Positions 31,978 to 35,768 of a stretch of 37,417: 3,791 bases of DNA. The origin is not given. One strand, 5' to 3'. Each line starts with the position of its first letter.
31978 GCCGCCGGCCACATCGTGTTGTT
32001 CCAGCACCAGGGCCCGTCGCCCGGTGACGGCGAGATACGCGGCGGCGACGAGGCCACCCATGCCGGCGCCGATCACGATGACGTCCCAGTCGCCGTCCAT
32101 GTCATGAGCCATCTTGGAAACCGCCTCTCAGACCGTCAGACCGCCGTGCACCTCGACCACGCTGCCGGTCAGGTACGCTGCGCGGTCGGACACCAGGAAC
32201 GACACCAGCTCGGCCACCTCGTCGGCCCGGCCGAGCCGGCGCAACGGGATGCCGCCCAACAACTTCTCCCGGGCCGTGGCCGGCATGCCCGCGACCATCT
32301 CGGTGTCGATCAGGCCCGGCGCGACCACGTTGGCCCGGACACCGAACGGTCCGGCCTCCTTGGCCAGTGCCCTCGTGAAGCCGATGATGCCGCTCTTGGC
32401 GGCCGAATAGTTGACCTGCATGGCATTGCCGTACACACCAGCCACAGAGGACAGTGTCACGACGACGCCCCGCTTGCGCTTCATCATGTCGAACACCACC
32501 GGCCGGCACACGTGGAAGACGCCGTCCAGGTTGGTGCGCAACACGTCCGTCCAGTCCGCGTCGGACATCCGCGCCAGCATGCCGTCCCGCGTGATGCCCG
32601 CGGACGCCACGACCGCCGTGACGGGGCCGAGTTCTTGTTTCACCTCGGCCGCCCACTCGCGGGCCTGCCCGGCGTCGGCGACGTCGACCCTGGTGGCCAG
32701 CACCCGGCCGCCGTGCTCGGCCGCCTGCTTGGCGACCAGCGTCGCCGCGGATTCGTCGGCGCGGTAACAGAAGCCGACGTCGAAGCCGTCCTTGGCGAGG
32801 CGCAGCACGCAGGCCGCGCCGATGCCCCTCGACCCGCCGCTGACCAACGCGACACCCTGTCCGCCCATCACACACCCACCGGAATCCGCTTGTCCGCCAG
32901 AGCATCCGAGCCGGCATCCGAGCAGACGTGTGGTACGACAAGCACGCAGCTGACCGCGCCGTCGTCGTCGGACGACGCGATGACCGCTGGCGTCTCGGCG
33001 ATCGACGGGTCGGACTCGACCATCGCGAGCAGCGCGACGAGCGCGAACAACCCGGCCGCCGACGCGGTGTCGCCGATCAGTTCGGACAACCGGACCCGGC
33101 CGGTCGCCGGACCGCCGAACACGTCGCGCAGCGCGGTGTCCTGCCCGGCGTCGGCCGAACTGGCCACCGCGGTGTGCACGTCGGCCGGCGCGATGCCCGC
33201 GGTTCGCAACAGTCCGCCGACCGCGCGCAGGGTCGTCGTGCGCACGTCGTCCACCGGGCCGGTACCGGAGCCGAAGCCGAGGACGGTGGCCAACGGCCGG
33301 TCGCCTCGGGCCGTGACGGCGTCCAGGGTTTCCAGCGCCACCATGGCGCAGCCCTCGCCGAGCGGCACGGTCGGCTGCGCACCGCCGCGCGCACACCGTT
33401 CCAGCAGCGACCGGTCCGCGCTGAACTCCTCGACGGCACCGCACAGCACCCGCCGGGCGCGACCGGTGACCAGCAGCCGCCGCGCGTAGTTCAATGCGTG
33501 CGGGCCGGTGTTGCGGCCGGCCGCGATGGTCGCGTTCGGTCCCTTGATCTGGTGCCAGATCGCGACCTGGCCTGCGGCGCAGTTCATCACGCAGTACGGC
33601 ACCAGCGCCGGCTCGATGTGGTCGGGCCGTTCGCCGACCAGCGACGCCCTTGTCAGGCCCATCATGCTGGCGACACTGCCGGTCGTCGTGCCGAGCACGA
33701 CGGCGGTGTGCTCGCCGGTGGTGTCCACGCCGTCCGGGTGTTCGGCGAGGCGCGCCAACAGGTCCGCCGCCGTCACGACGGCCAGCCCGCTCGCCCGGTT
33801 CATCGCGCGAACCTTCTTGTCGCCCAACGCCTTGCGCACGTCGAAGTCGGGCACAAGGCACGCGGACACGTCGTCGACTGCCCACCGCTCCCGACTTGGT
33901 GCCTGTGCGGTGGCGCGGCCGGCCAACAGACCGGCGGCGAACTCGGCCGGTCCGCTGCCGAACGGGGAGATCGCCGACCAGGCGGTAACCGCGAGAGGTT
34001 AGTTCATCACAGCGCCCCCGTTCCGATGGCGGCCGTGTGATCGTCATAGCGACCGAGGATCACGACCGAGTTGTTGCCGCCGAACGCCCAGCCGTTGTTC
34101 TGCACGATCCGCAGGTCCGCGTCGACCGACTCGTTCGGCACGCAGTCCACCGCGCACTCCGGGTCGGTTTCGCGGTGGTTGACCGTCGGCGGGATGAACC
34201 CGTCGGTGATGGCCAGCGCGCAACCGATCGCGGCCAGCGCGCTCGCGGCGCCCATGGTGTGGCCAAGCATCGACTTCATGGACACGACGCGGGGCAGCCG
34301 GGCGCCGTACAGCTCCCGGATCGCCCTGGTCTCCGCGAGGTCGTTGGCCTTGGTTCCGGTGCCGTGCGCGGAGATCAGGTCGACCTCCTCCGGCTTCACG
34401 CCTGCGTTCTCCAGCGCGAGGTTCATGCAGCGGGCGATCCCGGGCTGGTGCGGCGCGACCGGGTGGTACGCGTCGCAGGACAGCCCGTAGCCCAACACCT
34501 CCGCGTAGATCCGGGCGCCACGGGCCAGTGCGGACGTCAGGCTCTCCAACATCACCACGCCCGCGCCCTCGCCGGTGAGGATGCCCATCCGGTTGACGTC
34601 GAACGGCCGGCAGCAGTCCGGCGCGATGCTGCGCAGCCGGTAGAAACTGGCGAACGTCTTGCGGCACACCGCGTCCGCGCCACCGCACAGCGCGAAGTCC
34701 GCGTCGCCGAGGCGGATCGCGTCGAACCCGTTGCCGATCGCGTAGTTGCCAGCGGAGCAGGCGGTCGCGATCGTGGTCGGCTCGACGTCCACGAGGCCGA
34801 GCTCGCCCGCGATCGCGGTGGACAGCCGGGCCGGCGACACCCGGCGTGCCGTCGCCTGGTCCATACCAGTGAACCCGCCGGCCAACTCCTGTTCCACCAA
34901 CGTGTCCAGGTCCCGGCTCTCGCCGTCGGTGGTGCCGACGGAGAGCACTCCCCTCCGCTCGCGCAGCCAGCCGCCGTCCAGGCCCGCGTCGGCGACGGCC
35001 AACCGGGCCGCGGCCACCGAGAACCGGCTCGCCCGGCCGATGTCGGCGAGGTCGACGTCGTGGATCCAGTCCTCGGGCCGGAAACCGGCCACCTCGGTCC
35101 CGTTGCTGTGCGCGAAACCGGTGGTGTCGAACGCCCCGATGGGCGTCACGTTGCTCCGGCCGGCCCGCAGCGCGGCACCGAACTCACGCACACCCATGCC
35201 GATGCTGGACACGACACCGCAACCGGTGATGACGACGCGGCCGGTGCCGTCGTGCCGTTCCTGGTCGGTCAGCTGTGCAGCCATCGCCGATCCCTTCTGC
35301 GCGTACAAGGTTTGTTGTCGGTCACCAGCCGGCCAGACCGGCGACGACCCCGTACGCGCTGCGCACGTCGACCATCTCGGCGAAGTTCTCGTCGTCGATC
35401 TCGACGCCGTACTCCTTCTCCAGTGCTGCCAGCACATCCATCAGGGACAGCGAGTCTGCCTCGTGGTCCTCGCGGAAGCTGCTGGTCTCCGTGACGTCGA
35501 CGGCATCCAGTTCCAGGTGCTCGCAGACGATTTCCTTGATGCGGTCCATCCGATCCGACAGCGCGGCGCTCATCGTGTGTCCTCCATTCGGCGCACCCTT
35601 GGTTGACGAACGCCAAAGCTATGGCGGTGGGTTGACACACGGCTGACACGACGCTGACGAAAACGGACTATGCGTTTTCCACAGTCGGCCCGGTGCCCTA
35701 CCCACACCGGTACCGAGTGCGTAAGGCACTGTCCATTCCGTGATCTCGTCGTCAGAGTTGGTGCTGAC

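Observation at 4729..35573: Hybrid NRPS plus dedicated type II FAS/PKS-like cluster; predicted N-acyl-(D)-Dap-Dap-Gly-X tetrapeptide that I cannot match to a described pathway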

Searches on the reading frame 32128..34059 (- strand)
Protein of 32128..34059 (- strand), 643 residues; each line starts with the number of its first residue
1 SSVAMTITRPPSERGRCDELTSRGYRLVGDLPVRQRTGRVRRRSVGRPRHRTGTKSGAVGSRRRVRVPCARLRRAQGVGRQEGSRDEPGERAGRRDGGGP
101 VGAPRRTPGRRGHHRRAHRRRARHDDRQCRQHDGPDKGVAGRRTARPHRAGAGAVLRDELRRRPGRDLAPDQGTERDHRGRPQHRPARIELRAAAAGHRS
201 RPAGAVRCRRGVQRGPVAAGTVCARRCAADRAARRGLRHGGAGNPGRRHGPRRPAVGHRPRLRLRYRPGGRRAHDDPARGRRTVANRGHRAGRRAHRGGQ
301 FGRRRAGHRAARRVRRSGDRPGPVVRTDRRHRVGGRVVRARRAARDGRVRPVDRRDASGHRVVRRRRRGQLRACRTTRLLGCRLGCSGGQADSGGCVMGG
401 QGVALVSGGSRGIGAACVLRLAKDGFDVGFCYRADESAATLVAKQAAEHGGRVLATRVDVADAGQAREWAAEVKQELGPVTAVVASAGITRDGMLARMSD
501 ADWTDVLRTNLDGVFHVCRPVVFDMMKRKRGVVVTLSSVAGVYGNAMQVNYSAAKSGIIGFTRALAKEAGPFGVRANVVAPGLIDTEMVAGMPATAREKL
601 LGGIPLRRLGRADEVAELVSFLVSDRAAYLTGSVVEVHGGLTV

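Call 9: search_protein_families(library=pfam, proteins=[window:32128-34059:-])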
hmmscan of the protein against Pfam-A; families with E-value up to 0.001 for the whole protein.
window:32128-34059:- (643 aa): 3 families
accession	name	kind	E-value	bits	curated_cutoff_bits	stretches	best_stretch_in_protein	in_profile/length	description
PF13561.12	adh_short_C2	-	3.9e-55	187.5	27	1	411-642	6-236/236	Enoyl-(Acyl carrier protein) reductase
PF00106.31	adh_short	-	1.8e-52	178.1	26.6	1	403-592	2-190/195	short chain dehydrogenase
PF08659.16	KR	-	1.8e-21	77.3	22.6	1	402-565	1-163/180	KR domain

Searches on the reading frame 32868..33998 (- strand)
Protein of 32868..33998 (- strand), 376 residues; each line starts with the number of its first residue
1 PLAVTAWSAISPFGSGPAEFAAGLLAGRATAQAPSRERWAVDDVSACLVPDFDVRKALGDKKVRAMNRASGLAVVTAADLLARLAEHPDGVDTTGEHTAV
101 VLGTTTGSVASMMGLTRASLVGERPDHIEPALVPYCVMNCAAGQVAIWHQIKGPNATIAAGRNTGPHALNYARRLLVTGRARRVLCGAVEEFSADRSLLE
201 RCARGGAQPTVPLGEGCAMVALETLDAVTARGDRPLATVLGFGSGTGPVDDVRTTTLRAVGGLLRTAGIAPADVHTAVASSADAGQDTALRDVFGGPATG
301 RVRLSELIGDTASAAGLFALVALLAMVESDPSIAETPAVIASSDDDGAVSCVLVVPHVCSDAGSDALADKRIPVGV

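Call 9: search_protein_families(library=pfam, proteins=[window:32868-33998:-])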
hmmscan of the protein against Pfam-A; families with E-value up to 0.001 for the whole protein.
window:32868-33998:- (376 aa): 1 family
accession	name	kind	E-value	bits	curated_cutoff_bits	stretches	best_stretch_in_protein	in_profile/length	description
PF00109.32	ketoacyl-synt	-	1.2e-13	51.7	20.8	1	2-224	4-248/252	Beta-ketoacyl synthase, N-terminal domain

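Call 29: search_protein_families(library=ncbifam, proteins=[window:32868-33998:-], max_evalue=0.00001)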
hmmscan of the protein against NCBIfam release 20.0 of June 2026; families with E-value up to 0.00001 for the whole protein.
window:32868-33998:- (376 aa): 10 families
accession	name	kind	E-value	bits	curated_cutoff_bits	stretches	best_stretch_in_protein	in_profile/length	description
NF005589.0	PRK07314.1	subfamily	3.2e-28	98.6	387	1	4-193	8-195/413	beta-ketoacyl-ACP synthase II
TIGR03150.1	fabF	equivalog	2.6e-26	92.3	493.75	1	4-192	5-191/407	beta-ketoacyl-ACP synthase II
NF004970.0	PRK06333.1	subfamily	1.1e-23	83.8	525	1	4-328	8-369/424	beta-ketoacyl-ACP synthase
NF006434.0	PRK08722.1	equivalog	1.5e-14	53.7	759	1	4-274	8-298/414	beta-ketoacyl-ACP synthase II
NF006587.0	PRK09116.1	equivalog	2.1e-14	53.1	470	1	3-195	5-197/408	beta-ketoacyl-ACP synthase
NF006274.0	PRK08439.1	equivalog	2.3e-13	49.7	621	1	46-187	49-187/406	beta-ketoacyl-ACP synthase II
NF005935.0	PRK07967.1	equivalog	8.1e-12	44.7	630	1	5-197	7-197/406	beta-ketoacyl-ACP synthase I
NF006618.0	PRK09185.1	subfamily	3.5e-07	29.6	407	1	2-194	5-193/394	beta-ketoacyl-ACP synthase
NF005490.0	PRK07103.1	equivalog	6.5e-07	28.7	445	0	213-325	239-358/414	polyketide beta-ketoacyl:acyl carrier protein synthase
NF005916.1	PRK07910.1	equivalog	4.9e-06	25.7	560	0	62-191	76-200/418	KasA/KasB family beta-ketoacyl-ACP synthase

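Call 31: search_solved_structures(query=window:32868-33998:-, max_evalue=0.001, show_alignments=1)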
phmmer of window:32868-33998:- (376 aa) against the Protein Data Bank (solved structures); distinct sequences matched with E-value up to 0.001: 50.
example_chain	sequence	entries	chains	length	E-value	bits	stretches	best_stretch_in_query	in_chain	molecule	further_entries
6kxd_B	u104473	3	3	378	2.6e-53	184.9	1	3-352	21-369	Ketosynthase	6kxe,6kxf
4ddo_A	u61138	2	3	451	2.5e-19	73.1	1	27-323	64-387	3-oxoacyl-[acyl-carrier-protein] synthase 2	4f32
9s5h_C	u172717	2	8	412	1e-16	64.5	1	3-324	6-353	3-oxoacyl-(Acyl-carrier-protein) synthase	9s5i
1j3n_A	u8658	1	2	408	1.3e-15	60.8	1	3-323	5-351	3-oxoacyl-(acyl-carrier protein) synthase II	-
3kzu_A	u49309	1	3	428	2.1e-15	60.2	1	3-358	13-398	3-oxoacyl-(Acyl-carrier-protein) synthase ii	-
2gfv_A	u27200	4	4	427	2.5e-15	59.9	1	3-347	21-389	3-oxoacyl-[acyl-carrier-protein] synthase 2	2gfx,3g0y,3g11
9lpl_A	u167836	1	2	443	2.8e-15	59.7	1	3-347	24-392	3-oxoacyl-[acyl-carrier-protein] synthase 2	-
3hnz_A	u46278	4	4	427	7.1e-15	58.4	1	3-347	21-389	3-oxoacyl-[acyl-carrier-protein] synthase 2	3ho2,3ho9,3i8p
1b3n_A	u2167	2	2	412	9.3e-15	58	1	3-347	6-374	PROTEIN (KETOACYL ACYL CARRIER PROTEIN SYNTHASE 2) | BETA-KETOACYL ACP SYNTHASE II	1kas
6okg_A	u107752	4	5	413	9.4e-15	58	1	3-347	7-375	3-oxoacyl-[acyl-carrier-protein] synthase 2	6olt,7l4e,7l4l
2gfw_A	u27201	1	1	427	1.1e-14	57.8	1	3-347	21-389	3-oxoacyl-[acyl-carrier-protein] synthase 2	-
2gfy_A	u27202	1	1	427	1.3e-14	57.6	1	3-347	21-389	3-oxoacyl-[acyl-carrier-protein] synthase 2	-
1e5m_A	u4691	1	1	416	2.1e-14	56.8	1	3-191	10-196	BETA KETOACYL ACYL CARRIER PROTEIN SYNTHASE II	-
6kxd_A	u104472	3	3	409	1.9e-13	53.7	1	3-323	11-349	Ketosynthase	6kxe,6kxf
4qav_A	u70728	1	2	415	3e-13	53.1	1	3-328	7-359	3-oxoacyl-[acyl-carrier-protein] synthase 2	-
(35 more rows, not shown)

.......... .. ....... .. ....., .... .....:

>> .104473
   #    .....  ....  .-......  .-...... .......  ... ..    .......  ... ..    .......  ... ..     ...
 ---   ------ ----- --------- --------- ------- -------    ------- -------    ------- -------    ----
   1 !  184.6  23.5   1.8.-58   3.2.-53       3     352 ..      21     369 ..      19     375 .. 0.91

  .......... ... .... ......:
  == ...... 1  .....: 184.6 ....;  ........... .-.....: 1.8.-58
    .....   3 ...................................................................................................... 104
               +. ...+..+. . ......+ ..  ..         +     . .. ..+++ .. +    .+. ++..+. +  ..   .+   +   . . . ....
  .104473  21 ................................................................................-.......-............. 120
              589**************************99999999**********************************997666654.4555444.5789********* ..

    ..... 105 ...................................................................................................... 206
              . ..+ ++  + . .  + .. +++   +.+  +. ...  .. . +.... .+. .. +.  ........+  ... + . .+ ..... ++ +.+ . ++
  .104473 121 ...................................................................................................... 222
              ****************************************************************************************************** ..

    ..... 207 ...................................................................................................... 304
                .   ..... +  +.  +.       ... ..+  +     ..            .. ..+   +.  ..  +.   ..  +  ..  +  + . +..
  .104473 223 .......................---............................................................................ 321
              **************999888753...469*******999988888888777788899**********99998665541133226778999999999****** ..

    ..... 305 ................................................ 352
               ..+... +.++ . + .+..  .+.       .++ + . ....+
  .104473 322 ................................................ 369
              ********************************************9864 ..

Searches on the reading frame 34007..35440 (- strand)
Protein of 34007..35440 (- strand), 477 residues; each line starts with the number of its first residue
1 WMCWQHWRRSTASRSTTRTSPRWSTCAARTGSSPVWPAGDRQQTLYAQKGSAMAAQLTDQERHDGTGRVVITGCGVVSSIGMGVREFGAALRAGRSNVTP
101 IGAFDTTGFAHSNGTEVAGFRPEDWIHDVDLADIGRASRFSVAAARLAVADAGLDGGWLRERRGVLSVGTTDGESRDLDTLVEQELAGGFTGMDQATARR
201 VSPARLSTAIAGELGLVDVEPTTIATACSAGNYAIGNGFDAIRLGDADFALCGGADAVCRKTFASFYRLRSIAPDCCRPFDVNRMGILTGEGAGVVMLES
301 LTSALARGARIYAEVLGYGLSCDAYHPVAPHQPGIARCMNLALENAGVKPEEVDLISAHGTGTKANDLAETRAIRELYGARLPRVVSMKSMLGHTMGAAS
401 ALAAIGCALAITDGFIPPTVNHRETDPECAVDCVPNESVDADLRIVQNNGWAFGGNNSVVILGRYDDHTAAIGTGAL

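Call 9: search_protein_families(library=pfam, proteins=[window:34007-35440:-])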
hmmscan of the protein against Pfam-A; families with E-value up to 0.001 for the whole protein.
window:34007-35440:- (477 aa): 3 families
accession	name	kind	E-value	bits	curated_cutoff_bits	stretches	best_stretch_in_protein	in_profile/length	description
PF02801.28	Ketoacyl-synt_C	-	3.7e-32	111.3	20.8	1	312-421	1-117/119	Beta-ketoacyl synthase, C-terminal domain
PF00109.32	ketoacyl-synt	-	3.6e-29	102.6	20.8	1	68-303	3-251/252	Beta-ketoacyl synthase, N-terminal domain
PF00108.29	Thiolase_N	-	3.9e-05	23.6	26.4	1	207-261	63-118/260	Thiolase, N-terminal domain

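Call 29: search_protein_families(library=ncbifam, proteins=[window:34007-35284:-], max_evalue=0.00001)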
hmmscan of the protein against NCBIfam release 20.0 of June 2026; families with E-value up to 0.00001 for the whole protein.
window:34007-35284:- (425 aa): 23 families
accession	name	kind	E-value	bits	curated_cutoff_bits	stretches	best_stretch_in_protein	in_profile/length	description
TIGR03150.1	fabF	equivalog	1.2e-98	330.5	493.75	1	16-410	2-406/407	beta-ketoacyl-ACP synthase II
NF005589.0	PRK07314.1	subfamily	1.9e-96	323.4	387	1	16-413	5-412/413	beta-ketoacyl-ACP synthase II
NF004970.0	PRK06333.1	subfamily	4.7e-80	269.5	525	1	15-414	4-423/424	beta-ketoacyl-ACP synthase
NF006274.0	PRK08439.1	equivalog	1.2e-76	258.2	621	1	16-411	3-404/406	beta-ketoacyl-ACP synthase II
NF006587.0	PRK09116.1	equivalog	1.2e-72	244.9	470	1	16-413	3-407/408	beta-ketoacyl-ACP synthase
NF005076.0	PRK06501.1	equivalog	2.8e-64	217.6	629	1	11-413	5-423/425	beta-ketoacyl-ACP synthase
NF005935.0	PRK07967.1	equivalog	1.9e-63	214.7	630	1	16-414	3-405/406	beta-ketoacyl-ACP synthase I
NF006618.0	PRK09185.1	subfamily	2.3e-63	214.6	407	1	16-412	4-392/394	beta-ketoacyl-ACP synthase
NF005916.1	PRK07910.1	equivalog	7.2e-59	199.7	560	1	11-413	8-418/418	KasA/KasB family beta-ketoacyl-ACP synthase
NF058662.1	cispenta_AmcF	equivalog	1.6e-57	195.2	325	1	17-410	2-367/369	cispentacin biosynthesis acyltransferase subunit AmcF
NF006434.0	PRK08722.1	equivalog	7.2e-57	193.1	759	1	16-410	5-411/414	beta-ketoacyl-ACP synthase II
NF004618.0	PRK05952.1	equivalog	5.6e-56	190.1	455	1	16-412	3-382/384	beta-ketoacyl-ACP synthase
NF005490.0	PRK07103.1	equivalog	2e-45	155.6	445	1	16-412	5-412/414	polyketide beta-ketoacyl:acyl carrier protein synthase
NF045894.1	PKS_plus_SDR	equivalog_domain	4.6e-33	114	1740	1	96-376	101-382/1515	type I polyketide synthase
NF041183.1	Pks2_ls1_myc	equivalog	2.4e-26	91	2400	1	157-372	155-374/2086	sulfolipid-1 biosynthesis phthioceranic/hydroxyphthioceranic acid synthase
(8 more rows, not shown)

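Call 30: search_solved_structures(query=window:34007-35284:-, max_evalue=1e-20, show_alignments=1)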
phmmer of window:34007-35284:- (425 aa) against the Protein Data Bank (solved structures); distinct sequences matched with E-value up to 1e-20: 103 (the best 60 are shown).
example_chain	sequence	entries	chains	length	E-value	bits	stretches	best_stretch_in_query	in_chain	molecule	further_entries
6kxd_A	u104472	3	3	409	3.4e-160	536.7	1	15-414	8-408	Ketosynthase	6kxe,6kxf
9s5h_B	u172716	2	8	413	1.2e-101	343.9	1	15-413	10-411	3-oxoacyl-(Acyl-carrier-protein) synthase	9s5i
4ls6_A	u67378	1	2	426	1.4e-73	251.4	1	15-414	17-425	3-oxoacyl-[acyl-carrier-protein] synthase 2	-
4ls5_A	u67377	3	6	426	1.5e-73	251.3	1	15-414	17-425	3-oxoacyl-[acyl-carrier-protein] synthase 2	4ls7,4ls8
3o04_A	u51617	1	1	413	4.1e-70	240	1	16-415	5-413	beta-keto-acyl carrier protein synthase II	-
5sxo_A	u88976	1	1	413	5.7e-70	239.5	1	16-415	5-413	3-oxoacyl-[acyl-carrier-protein] synthase 2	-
2gqd_A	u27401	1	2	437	2.6e-68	234.1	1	15-413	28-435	3-oxoacyl-[acyl-carrier-protein] synthase 2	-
1e5m_A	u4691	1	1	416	7.3e-67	229.3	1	16-413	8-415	BETA KETOACYL ACYL CARRIER PROTEIN SYNTHASE II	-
1j3n_A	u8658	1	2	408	9.1e-66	225.7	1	16-410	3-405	3-oxoacyl-(acyl-carrier protein) synthase II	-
4qav_A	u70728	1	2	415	1.6e-64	221.6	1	16-413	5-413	3-oxoacyl-[acyl-carrier-protein] synthase 2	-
4b7v_A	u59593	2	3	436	1.1e-61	212.2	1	15-415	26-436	3-OXOACYL-[ACYL-CARRIER-PROTEIN] SYNTHASE 2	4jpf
8qm1_A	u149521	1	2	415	1.6e-61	211.7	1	15-415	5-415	3-oxoacyl-[acyl-carrier-protein] synthase 2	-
8cn8_A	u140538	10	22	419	3.1e-60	207.4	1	15-415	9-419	3-oxoacyl-[acyl-carrier-protein] synthase 2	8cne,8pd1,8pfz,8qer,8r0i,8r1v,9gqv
4jb6_A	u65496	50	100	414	5.7e-60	206.6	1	16-415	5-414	3-oxoacyl-[acyl-carrier-protein] synthase 2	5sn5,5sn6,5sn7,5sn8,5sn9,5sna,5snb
8pj0_A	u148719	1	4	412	7.3e-60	206.2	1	16-413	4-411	3-oxoacyl-[acyl-carrier-protein] synthase 2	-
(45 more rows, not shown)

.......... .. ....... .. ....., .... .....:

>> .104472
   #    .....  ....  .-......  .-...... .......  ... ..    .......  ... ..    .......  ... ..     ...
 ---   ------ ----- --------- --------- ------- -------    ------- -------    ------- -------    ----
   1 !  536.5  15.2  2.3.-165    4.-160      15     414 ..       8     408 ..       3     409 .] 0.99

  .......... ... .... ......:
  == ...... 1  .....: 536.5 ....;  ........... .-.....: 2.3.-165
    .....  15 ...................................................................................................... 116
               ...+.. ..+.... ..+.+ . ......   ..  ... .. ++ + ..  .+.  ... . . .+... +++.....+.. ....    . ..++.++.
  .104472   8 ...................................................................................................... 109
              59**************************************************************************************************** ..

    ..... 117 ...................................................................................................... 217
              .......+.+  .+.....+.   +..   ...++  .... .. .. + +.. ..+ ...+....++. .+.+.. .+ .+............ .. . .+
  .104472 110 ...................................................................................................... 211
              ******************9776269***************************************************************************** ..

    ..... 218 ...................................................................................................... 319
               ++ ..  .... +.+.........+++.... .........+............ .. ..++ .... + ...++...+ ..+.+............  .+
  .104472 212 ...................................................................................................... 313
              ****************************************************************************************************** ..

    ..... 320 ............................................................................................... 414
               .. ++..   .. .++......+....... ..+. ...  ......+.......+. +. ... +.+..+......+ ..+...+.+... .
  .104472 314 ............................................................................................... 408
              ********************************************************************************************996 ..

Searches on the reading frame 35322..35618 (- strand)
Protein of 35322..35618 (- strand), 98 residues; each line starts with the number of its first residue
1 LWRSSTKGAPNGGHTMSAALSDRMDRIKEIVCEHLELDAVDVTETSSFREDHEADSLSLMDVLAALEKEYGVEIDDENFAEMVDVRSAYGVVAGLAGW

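Call 9: search_protein_families(library=pfam, proteins=[window:35322-35618:-])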
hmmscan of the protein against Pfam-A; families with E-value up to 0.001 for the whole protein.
window:35322-35618:- (98 aa): 2 families
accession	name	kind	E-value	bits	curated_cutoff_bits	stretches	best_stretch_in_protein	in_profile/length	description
PF00550.31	PP-binding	-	2.4e-12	47.4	20.8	1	25-85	1-60/67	Phosphopantetheine attachment site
PF03537.19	Glyco_hydro_114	-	0.00042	20.1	27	1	18-85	93-161/231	Glycoside-hydrolase family GH114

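Call 74: search_protein_families(library=ncbifam, proteins=[window:35322-35573:-], max_evalue=0.00001)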
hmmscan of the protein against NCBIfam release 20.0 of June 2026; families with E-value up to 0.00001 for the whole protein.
window:35322-35573:- (83 aa): 12 families
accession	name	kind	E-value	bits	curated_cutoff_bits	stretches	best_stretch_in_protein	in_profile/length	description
NF002148.0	PRK00982.1-2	subfamily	3.3e-17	62.1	71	1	9-75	6-72/79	acyl carrier protein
NF002151.0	PRK00982.1-5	equivalog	1.7e-15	56.9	92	1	5-73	1-69/78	acyl carrier protein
NF002149.0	PRK00982.1-3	equivalog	3.3e-14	52.6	106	1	9-74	5-70/78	acyl carrier protein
TIGR00517.1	acyl_carrier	equivalog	4.4e-14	52.1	70.45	1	9-73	5-69/77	acyl carrier protein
NF002150.0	PRK00982.1-4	subfamily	8e-13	48.4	66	1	10-70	8-68/80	acyl carrier protein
NF002147.0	PRK00982.1-1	equivalog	1.1e-10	41.1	84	1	9-73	9-73/83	acyl carrier protein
NF040636.1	AcpM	exception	2e-10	40.6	146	1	10-74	8-72/93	meromycolate extension acyl carrier protein AcpM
NF009104.0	PRK12449.1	equivalog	1.8e-09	37.4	70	1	9-71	7-69/80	acyl carrier protein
NF005079.0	PRK06508.1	equivalog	1.8e-07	31.4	83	1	7-69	3-65/93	acyl carrier protein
NF006031.0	PRK08172.1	equivalog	1.9e-07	31.7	76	1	10-70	7-67/82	acyl carrier protein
NF003757.0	PRK05350.1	equivalog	1.1e-06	28.6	65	1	9-73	8-72/83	acyl carrier protein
NF058660.1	cispen_ACP_AmcB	equivalog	3.7e-06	27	80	1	10-65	4-61/80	cispentacin biosynthesis acyl carrier protein AmcB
